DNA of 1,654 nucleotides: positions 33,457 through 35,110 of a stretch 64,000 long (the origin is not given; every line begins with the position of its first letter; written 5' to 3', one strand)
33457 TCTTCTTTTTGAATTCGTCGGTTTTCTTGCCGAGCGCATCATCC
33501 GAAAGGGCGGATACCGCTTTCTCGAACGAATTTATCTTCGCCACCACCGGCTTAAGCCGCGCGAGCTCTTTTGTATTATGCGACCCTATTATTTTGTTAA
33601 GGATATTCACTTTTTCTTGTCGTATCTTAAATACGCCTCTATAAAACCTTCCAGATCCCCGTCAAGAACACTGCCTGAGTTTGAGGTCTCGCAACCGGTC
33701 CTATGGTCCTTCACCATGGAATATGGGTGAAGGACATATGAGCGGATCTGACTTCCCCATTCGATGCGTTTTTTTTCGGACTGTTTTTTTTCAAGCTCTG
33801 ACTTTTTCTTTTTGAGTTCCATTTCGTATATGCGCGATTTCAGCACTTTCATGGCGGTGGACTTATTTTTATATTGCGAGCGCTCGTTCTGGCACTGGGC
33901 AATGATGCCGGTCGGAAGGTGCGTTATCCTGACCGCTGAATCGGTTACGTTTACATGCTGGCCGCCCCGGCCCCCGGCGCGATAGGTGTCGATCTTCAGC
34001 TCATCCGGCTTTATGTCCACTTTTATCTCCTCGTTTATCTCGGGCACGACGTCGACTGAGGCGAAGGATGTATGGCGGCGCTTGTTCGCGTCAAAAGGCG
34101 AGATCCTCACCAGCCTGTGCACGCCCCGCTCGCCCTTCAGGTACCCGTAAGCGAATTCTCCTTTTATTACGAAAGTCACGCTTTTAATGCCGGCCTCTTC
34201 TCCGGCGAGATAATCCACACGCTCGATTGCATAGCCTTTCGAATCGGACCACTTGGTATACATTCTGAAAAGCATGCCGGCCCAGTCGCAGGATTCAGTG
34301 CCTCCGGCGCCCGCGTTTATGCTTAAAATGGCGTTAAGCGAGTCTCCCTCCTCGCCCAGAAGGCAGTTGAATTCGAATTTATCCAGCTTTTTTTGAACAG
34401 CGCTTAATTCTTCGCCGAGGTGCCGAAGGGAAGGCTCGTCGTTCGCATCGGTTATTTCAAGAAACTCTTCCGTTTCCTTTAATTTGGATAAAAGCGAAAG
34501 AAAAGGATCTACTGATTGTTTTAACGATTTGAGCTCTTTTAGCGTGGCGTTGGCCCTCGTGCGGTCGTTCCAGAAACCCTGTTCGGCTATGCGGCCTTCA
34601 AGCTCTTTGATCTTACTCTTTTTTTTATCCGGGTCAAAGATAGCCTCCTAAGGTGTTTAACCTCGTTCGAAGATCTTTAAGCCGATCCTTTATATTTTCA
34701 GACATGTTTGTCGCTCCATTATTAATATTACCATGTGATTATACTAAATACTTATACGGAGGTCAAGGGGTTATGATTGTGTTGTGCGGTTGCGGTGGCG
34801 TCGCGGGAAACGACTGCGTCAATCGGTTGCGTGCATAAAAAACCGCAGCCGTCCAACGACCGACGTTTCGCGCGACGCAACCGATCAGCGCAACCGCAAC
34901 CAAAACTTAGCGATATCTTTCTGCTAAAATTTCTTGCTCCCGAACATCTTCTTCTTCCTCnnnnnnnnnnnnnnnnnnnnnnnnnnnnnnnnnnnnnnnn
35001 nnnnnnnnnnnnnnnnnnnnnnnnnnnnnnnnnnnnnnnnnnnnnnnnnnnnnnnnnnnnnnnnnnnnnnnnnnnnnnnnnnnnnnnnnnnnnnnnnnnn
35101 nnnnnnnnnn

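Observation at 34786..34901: Family of about 120-bp GC-rich dyad-symmetric intergenic elements (structured RNA or MITE-like)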

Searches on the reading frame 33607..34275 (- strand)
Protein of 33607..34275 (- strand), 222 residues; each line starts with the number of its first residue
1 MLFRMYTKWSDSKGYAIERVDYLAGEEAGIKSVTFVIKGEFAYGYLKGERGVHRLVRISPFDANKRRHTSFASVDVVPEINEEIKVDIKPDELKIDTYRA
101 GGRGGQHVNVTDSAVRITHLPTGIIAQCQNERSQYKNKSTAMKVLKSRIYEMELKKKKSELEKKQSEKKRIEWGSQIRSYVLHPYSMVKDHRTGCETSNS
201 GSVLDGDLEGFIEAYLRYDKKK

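Call 29: search_protein_families(library=pfam, proteins=[window:33607-34275:-])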
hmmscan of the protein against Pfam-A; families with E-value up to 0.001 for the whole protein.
window:33607-34275:- (222 aa): 2 families
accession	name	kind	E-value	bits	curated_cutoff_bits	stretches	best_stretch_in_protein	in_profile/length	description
PF00472.26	RF-1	-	7e-44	148.9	35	1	82-192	1-116/116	RF-1 domain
PF03462.23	PCRF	-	3.1e-29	102.6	24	1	1-74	121-194/194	PCRF domain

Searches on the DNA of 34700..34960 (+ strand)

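Call 39: search_rna_families(source=window, start=34700, end=34960, threshold=evalue, max_evalue=5)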
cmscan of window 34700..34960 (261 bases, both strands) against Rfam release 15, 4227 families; matches with E-value up to 5: 4.
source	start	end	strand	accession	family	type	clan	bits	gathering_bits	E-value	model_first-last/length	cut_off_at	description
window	34763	34914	+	RF04198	MIR8670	Gene; miRNA;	-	21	150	0.083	1-142/142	no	MIR8670 microRNA precursor family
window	34790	34886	-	RF03679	MIR2084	Gene; miRNA;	-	20.6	100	0.048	1-107/107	no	MIR2084 microRNA precursor family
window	34784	34898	-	RF04198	MIR8670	Gene; miRNA;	-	19.7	150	0.18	1-142/142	no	MIR8670 microRNA precursor family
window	34761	34911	-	RF02602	BASRCI414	Gene; sRNA;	-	12.6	270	0.6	5-160/229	no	Brucella sRNA CI414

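Call 55: build_rna_model(alignment_id=A3)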
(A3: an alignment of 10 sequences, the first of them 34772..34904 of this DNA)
Model R1 built from alignment A3 (10 sequences, 152 columns); structure: RNAalifold consensus.
model positions 131; base pairs 24; branch points 0; effective number of sequences 2.78; information 0.59 bits per position. Calibrated on 0.2 Mb of random sequence (short: E-values are rough).
structure used (alignment columns):
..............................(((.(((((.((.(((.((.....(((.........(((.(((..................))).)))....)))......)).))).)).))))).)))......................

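Call 56: search_with_rna_model(model_id=R1, sources=[window, L001, L002, L003, L004, L009, L011, L012, L014, L015, L018, L020, L022, L026, L027, L028, L029, L030, L031, L032, L033, L007, L008, L010, L013, L016, L017, L019], max_evalue=1)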
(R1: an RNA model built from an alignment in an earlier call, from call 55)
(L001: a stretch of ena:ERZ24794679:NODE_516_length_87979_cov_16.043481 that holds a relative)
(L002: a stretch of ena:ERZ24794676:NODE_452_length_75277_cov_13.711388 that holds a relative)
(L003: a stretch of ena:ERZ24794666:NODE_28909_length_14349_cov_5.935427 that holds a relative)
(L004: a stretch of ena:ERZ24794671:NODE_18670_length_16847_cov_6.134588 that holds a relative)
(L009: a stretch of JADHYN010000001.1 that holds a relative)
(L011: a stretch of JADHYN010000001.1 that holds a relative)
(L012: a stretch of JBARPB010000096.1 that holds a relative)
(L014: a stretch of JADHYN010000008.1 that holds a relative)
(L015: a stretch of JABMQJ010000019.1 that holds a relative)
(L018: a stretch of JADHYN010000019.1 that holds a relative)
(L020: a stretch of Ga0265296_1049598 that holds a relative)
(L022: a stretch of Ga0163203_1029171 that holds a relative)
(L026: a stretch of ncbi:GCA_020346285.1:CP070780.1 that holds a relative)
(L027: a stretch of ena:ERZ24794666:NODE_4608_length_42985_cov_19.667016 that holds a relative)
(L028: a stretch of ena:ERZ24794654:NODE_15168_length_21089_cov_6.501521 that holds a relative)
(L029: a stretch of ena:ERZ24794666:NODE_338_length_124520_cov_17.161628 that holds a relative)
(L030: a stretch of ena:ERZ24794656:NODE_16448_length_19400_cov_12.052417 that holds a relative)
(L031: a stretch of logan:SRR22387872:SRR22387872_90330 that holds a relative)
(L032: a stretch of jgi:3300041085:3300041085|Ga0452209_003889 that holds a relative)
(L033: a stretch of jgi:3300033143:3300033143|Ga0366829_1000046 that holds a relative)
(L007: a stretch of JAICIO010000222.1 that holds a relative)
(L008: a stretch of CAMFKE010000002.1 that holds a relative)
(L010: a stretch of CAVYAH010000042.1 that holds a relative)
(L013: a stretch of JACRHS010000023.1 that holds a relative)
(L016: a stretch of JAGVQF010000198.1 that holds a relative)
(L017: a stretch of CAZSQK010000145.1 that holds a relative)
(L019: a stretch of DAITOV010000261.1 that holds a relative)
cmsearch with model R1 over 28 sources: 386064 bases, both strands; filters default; matches with E-value up to 1: 31.
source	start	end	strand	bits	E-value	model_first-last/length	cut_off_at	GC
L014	7364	7497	+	118.6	3.8e-32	1-131/131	no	0.57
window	34772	34904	+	118.3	4.7e-32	1-131/131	no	0.58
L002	27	167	+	116.3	1.8e-31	1-131/131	no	0.53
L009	4225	4359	-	115.3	3.7e-31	1-131/131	no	0.53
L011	5501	5638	-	114.5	6.4e-31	1-131/131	no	0.53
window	56990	57127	-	114.2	7.8e-31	1-131/131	no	0.54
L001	9803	9940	+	114.2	7.8e-31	1-131/131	no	0.54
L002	9803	9940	+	114.2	7.8e-31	1-131/131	no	0.54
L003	6327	6464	+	114.2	7.8e-31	1-131/131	no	0.54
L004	1288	1425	+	114.2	7.8e-31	1-131/131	no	0.54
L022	1163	1300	-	113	1.7e-30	1-131/131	no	0.57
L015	4659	4791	-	103.1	1.5e-27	1-131/131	no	0.58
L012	919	1060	+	96.3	1.5e-25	1-131/131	no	0.54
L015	4659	4791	+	88.8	2.7e-23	1-131/131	no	0.58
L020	1605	1730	-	88.7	2.7e-23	1-131/131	no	0.53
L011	5501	5631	+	82.4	2e-21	1-131/131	no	0.54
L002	34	167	-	72.9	1.3e-18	1-131/131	no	0.54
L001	9809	9940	-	71.8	2.8e-18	1-131/131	no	0.55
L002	9809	9940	-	71.8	2.8e-18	1-131/131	no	0.55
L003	6333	6464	-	71.8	2.8e-18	1-131/131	no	0.55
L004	1294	1425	-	71.8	2.8e-18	1-131/131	no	0.55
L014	7364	7504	-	71.5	3.4e-18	1-131/131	no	0.56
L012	920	1061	-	64.8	3.3e-16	1-131/131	no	0.54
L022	1163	1293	+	63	1.2e-15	1-131/131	no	0.58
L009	4225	4358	+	62.8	1.3e-15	1-131/131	no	0.53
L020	1604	1730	+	54.4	4e-13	1-131/131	no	0.53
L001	1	32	+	18.7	0.015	100-131/131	5'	0.59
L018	391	535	+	17.7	0.03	1-131/131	no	0.52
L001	1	32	-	14.6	0.26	1-32/131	3'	0.59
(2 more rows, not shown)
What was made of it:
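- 34772..34904 (.): Element A, a full dyad. The beta-type arm is about 34773-34834 (read on +), the A-rich loop about 34835-34842, and the alpha-type arm about 34843-34898 (inverted). Covariance model R1 scores 118 bits on + and 81 bits on - (call 56).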

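Call 62: search_with_rna_model(model_id=R1, sources=[L035, L036, L037, L034], max_evalue=5)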
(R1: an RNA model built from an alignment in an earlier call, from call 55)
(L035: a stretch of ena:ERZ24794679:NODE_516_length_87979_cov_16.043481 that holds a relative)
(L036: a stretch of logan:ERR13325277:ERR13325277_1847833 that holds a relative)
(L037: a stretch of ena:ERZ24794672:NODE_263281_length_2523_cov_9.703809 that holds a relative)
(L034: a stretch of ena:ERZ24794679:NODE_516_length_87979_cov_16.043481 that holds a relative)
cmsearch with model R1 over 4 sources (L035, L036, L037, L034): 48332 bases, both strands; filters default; matches with E-value up to 5: 2.
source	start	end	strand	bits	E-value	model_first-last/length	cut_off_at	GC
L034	2832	2964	-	118.3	5.9e-33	1-131/131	no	0.58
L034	2825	2964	+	80.7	8e-22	1-131/131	no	0.57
